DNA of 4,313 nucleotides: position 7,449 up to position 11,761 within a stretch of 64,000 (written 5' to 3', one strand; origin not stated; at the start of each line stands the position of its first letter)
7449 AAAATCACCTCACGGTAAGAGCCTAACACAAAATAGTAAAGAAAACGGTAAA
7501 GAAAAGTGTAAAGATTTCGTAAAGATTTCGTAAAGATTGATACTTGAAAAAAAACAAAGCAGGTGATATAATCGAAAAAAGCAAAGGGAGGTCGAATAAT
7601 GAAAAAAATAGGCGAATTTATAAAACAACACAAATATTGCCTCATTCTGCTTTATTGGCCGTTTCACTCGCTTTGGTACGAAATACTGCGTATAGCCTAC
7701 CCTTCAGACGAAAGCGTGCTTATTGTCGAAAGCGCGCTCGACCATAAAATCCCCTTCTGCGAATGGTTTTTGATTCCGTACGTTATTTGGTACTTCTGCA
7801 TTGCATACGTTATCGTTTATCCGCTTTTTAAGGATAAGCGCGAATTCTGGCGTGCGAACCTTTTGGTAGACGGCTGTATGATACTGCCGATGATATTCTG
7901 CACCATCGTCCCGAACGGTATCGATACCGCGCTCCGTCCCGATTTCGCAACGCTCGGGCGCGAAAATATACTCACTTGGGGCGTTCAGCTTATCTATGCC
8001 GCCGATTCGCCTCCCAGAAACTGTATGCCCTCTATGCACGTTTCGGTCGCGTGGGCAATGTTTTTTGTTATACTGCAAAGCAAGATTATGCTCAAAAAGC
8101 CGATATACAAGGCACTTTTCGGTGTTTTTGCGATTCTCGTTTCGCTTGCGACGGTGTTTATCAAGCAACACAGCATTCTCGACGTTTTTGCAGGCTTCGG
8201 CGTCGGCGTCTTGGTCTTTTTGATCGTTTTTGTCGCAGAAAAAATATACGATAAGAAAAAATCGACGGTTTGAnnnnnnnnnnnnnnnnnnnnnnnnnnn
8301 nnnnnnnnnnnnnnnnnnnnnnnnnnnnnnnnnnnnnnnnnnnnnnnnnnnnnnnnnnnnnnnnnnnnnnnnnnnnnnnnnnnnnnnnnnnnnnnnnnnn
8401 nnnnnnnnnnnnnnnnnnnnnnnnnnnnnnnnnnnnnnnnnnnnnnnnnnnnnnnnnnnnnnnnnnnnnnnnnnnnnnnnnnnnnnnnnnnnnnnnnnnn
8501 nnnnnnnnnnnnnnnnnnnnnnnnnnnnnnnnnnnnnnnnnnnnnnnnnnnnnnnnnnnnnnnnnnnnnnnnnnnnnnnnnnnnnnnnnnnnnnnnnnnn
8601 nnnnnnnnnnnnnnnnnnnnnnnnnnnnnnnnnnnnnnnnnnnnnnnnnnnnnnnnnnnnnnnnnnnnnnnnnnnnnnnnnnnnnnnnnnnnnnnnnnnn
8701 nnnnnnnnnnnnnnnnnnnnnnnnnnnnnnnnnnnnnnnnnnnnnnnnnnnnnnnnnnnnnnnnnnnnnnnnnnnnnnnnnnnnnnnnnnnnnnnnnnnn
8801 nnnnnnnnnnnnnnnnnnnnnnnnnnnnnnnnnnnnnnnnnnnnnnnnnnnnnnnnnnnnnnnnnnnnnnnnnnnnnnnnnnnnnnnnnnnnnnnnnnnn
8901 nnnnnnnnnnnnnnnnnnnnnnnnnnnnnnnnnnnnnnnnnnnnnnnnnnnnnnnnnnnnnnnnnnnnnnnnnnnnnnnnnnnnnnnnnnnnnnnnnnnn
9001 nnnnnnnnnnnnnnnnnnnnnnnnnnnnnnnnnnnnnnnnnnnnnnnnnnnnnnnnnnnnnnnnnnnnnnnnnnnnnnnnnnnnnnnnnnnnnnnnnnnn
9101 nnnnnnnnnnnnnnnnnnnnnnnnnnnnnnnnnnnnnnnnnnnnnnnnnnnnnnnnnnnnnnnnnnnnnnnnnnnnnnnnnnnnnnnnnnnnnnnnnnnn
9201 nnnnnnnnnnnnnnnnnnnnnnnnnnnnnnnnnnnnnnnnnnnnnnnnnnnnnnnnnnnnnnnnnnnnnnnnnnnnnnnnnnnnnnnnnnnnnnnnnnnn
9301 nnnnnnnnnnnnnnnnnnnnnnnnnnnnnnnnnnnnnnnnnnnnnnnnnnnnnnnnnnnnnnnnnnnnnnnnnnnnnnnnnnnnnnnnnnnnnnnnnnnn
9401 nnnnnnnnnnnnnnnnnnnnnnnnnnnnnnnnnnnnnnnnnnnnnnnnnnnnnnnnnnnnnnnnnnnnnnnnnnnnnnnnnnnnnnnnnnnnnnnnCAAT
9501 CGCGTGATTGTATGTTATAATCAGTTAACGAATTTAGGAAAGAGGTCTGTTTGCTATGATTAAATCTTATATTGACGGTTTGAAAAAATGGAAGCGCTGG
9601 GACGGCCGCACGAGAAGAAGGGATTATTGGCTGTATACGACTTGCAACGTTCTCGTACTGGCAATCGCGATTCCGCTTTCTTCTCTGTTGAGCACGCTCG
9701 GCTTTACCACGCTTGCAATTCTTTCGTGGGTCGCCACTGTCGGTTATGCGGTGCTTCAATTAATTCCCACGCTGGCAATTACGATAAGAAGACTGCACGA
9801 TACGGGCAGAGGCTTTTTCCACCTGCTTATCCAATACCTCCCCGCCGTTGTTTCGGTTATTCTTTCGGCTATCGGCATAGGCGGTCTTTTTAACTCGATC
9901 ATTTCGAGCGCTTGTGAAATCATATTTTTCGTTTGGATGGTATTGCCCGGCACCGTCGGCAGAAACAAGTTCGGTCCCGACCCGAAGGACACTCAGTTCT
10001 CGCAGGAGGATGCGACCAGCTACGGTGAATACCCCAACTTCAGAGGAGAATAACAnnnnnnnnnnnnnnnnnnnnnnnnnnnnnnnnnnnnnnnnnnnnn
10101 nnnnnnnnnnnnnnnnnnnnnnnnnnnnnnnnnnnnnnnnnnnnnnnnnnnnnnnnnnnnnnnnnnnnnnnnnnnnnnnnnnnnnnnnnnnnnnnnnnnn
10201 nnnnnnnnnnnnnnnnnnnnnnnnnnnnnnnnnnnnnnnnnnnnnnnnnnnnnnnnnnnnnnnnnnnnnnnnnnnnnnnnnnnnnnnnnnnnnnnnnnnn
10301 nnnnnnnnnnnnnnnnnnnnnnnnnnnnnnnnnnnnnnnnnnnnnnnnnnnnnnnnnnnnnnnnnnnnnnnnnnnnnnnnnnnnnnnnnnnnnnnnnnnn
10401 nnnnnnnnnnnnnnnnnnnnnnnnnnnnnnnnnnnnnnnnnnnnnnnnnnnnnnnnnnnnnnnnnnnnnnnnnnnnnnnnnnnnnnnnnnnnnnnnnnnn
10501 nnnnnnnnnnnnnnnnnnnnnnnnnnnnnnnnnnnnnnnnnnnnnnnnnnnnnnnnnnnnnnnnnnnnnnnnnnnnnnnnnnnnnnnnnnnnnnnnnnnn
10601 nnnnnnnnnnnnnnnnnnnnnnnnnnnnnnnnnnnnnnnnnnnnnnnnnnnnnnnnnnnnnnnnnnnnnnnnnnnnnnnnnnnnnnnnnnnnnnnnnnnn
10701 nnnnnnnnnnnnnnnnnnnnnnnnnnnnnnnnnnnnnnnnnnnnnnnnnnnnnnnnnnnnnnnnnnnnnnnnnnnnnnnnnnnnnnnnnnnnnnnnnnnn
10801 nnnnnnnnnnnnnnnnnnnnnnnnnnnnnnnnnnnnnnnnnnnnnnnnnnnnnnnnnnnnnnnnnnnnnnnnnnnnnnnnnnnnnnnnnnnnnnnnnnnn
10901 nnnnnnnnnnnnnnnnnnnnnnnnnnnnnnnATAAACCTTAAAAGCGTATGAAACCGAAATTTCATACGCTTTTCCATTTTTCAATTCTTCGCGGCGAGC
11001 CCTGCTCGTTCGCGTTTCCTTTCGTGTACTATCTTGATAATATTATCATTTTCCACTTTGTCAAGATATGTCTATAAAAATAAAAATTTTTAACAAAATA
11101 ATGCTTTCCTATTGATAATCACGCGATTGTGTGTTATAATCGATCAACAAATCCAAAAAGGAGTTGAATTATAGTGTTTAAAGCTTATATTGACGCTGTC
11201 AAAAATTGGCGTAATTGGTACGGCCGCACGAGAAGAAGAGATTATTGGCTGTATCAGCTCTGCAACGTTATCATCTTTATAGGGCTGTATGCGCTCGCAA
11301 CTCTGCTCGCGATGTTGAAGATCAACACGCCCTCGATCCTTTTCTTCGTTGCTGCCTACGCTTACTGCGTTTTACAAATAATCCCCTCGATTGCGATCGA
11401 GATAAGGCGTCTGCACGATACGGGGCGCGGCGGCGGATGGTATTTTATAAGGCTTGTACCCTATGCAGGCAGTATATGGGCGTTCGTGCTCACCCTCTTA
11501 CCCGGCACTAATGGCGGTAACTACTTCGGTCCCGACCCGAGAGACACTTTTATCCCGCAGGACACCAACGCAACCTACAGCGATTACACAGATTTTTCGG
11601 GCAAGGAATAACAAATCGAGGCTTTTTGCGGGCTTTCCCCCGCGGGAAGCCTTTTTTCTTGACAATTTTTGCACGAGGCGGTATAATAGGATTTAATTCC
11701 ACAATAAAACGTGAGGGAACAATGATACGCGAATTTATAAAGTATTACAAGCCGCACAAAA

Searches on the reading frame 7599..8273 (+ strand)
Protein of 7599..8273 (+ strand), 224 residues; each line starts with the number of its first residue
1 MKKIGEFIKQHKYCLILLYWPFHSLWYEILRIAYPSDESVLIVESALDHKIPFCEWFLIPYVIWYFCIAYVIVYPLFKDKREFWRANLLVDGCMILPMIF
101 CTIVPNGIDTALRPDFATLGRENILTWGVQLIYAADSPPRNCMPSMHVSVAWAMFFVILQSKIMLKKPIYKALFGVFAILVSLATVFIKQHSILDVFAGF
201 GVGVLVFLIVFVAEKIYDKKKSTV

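Call 83: search_protein_families(library=pfam, proteins=[window:7599-8273:+], max_evalue=0.00001)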
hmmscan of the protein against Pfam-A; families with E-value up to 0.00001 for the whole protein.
window:7599-8273:+ (224 aa): 1 family
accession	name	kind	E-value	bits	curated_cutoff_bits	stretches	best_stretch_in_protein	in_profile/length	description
PF01569.27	PAP2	-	1.5e-12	47.8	27.2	1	93-212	8-123/130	PAP2 superfamily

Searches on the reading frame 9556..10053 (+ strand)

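Call 82: search_protein_families(library=pfam, proteins=[window:9556-10053:+], max_evalue=0.001)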
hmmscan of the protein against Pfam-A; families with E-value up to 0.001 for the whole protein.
window:9556-10053:+ (165 aa): 1 family
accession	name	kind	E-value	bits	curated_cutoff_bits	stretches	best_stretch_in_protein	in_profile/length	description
PF05656.20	DUF805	-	1.1e-19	71.4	25.7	1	14-141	3-111/111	Protein of unknown function (DUF805)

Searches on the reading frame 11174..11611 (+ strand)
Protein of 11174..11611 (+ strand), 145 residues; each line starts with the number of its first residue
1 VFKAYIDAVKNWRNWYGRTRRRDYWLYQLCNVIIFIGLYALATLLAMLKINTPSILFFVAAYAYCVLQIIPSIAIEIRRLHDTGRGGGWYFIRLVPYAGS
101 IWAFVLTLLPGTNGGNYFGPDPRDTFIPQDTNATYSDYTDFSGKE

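Call 82: search_protein_families(library=pfam, proteins=[window:11174-11611:+], max_evalue=0.001)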
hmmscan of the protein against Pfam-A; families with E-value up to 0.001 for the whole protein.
window:11174-11611:+ (145 aa): 1 family
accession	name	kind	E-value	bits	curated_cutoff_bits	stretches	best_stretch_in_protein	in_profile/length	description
PF05656.20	DUF805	-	5.6e-24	85.2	25.7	1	14-120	3-111/111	Protein of unknown function (DUF805)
